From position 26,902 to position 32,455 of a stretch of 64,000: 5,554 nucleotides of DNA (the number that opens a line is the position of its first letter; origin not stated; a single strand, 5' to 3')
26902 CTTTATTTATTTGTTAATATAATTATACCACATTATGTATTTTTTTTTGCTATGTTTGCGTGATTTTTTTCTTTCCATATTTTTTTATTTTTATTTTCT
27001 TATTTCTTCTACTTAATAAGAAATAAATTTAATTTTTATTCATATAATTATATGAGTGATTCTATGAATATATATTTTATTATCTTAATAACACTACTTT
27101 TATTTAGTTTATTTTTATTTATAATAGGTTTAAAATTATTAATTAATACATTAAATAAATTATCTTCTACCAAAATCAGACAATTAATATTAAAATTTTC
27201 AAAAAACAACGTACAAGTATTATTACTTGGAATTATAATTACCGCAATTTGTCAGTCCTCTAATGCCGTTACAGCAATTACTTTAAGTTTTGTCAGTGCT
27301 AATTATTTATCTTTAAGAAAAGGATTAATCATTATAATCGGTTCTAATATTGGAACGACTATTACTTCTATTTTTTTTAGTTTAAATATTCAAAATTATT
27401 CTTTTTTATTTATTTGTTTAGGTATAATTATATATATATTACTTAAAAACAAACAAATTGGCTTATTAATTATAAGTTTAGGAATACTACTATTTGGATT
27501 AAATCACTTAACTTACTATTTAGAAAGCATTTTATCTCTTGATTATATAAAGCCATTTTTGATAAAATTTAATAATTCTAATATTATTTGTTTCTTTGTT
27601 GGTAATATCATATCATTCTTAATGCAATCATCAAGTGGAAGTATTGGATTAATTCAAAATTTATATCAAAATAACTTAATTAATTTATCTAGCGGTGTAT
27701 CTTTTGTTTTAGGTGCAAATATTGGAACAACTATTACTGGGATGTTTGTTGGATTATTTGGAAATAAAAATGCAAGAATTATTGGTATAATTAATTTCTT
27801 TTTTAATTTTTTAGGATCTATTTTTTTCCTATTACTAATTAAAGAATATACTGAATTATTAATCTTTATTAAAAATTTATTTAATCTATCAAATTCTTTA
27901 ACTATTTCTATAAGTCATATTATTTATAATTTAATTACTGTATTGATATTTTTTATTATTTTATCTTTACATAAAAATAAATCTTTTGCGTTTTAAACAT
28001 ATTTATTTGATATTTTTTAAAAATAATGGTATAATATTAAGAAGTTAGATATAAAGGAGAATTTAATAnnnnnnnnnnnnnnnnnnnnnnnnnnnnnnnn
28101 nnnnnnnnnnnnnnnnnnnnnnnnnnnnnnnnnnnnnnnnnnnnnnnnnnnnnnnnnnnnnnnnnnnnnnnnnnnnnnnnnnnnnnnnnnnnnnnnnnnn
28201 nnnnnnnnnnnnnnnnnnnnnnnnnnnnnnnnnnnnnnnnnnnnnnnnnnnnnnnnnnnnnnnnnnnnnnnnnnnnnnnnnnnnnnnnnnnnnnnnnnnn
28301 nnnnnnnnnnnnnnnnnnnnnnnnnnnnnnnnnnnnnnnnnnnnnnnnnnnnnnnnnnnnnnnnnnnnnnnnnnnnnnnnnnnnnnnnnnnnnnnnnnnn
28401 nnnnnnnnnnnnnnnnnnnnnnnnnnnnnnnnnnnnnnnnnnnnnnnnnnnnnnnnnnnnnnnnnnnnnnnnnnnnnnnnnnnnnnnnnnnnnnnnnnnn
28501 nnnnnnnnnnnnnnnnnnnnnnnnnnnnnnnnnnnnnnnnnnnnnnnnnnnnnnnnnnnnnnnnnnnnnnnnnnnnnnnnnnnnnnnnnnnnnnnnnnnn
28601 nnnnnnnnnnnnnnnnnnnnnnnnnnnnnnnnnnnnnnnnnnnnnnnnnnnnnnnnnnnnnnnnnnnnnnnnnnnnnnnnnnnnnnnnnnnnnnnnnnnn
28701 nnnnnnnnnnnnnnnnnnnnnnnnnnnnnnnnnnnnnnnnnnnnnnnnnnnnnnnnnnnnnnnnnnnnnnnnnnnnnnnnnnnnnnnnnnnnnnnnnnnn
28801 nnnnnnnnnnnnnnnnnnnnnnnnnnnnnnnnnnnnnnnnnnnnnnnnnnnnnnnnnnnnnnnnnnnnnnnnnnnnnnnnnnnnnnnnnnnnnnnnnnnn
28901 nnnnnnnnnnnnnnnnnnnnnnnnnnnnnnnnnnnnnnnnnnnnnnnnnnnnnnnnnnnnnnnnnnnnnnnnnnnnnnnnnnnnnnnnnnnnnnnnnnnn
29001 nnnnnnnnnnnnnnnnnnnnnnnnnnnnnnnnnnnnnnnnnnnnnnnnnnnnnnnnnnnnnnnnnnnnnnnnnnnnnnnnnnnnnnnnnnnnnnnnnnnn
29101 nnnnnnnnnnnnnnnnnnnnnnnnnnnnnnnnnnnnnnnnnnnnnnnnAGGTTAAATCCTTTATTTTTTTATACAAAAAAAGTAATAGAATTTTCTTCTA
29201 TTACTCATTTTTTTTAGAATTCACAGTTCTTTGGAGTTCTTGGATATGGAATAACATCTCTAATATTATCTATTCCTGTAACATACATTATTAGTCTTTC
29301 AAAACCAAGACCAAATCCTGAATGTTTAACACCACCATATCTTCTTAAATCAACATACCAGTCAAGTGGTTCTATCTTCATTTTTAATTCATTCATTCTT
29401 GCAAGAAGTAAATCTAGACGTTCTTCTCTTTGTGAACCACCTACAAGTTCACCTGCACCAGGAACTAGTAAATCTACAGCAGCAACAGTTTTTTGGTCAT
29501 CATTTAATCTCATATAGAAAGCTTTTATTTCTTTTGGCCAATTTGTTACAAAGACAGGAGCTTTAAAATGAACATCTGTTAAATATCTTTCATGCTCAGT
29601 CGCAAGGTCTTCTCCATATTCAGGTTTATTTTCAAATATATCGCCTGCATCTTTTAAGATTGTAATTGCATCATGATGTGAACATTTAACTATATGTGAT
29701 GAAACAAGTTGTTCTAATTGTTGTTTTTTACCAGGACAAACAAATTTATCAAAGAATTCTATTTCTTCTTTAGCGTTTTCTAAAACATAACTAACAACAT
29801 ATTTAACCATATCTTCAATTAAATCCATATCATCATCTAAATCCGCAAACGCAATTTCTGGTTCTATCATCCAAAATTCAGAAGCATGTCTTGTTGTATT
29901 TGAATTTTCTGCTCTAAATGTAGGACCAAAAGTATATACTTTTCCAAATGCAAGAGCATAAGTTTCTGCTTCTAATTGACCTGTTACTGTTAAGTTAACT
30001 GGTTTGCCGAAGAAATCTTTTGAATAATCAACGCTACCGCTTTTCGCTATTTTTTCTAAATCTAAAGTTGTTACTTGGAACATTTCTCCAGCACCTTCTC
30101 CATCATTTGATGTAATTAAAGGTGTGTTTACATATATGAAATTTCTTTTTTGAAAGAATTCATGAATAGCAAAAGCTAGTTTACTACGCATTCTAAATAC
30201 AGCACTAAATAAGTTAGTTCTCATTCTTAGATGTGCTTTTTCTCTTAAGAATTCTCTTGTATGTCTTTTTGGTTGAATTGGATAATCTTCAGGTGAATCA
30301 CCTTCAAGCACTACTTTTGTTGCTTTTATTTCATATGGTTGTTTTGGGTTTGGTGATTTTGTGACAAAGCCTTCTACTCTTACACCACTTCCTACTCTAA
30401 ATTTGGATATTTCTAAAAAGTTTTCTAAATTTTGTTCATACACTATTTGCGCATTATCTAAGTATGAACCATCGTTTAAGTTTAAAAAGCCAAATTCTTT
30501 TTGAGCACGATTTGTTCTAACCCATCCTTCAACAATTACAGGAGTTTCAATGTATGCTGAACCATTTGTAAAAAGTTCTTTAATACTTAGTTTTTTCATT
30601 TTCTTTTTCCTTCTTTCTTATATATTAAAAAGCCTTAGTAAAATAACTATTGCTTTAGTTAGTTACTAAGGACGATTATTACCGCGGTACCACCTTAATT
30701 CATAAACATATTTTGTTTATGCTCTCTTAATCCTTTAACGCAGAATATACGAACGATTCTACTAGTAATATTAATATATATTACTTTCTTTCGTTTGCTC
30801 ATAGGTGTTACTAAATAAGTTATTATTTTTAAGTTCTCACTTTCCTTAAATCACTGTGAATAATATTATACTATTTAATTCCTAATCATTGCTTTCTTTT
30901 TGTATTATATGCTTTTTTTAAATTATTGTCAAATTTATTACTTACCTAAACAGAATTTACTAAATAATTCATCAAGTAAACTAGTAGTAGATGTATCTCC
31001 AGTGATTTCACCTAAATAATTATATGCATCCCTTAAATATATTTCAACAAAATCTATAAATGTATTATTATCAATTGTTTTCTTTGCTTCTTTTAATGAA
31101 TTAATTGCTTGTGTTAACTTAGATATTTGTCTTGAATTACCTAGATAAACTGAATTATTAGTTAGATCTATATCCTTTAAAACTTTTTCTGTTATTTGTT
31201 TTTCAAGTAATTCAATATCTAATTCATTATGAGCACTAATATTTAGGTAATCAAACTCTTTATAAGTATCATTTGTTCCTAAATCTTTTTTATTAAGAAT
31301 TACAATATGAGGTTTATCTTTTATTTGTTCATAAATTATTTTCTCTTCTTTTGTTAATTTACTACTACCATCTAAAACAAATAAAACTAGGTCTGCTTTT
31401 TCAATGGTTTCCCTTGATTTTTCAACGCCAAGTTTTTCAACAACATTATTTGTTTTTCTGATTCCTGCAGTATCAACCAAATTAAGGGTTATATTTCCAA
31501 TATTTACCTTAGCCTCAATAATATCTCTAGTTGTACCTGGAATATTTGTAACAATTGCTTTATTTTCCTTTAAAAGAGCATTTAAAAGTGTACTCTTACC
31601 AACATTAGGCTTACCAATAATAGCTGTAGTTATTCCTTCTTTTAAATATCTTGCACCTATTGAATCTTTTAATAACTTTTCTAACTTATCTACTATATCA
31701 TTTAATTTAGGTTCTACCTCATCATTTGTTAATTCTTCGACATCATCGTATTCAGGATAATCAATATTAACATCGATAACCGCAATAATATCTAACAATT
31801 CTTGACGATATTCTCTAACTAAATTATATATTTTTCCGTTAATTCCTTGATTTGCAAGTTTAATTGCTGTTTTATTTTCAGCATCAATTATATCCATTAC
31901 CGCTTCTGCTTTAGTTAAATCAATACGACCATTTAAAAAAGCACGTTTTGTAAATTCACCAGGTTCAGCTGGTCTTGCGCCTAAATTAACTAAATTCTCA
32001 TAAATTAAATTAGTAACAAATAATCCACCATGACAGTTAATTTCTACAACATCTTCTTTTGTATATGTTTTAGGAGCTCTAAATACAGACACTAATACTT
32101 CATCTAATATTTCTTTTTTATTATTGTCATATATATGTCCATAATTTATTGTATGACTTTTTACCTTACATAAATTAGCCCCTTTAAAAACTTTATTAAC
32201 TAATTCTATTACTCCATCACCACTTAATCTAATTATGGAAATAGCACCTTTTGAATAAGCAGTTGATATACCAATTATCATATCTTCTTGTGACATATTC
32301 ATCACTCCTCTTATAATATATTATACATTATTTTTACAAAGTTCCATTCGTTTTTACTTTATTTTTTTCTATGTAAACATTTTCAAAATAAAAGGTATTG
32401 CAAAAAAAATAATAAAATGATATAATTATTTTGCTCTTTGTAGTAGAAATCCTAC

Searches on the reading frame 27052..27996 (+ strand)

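Call 86: search_protein_families(library=pfam, max_evalue=0.00001, proteins=[window:27052-27996:+])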
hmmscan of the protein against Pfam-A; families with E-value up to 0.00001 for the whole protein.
window:27052-27996:+ (314 aa): 1 family
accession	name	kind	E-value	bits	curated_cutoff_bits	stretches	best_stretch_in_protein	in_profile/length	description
PF02690.20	Na_Pi_cotrans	-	4.8e-43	146.9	29.1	2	22-153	1-135/137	Na+/Pi-cotransporter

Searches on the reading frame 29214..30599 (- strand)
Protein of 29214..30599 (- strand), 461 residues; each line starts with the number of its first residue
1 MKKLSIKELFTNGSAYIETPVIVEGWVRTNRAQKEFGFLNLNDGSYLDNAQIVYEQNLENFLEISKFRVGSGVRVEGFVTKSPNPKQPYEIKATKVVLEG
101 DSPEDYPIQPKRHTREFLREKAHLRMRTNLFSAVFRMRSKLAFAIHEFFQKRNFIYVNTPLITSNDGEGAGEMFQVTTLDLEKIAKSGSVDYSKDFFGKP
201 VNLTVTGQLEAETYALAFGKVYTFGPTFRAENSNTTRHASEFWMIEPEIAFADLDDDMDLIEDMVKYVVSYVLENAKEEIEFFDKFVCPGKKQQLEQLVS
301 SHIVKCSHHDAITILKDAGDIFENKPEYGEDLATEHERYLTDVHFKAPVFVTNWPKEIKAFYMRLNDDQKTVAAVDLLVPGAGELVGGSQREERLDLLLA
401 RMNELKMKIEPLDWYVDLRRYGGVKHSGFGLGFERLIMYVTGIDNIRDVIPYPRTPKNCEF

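Call 86: search_protein_families(library=pfam, max_evalue=0.00001, proteins=[window:29214-30599:-])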
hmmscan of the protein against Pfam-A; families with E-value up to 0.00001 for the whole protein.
window:29214-30599:- (461 aa): 2 families
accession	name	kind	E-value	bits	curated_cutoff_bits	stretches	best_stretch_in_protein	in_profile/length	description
PF00152.25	tRNA-synt_2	-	4.2e-66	223.5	25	1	116-455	3-307/308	tRNA synthetases class II (D, K and N)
PF01336.31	tRNA_anti-codon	-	1.4e-09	38.2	27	1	21-97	1-73/75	OB-fold nucleic acid binding domain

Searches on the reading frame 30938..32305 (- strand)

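Call 87: search_protein_families(library=pfam, max_evalue=0.00001, proteins=[window:30938-32305:-])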
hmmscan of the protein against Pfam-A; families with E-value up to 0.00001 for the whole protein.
window:30938-32305:- (455 aa): 5 families
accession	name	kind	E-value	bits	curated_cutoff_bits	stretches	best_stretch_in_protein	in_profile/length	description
PF12631.12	MnmE_helical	-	1.1e-54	186.1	40.1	1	130-452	1-211/211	MnmE helical domain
PF10396.14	TrmE_N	-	2.5e-42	144.2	29.8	1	10-127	2-117/117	GTP-binding protein TrmE N-terminus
PF01926.29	MMR_HSR1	-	2e-30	105.6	21.9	1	227-339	2-113/113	50S ribosome-binding GTPase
PF02421.24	FeoB_N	-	2.2e-12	47.2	27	1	226-347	2-122/156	Ferrous iron transport protein B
PF00350.29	Dynamin_N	-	5.9e-08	33.4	27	0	273-332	102-158/168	Dynamin family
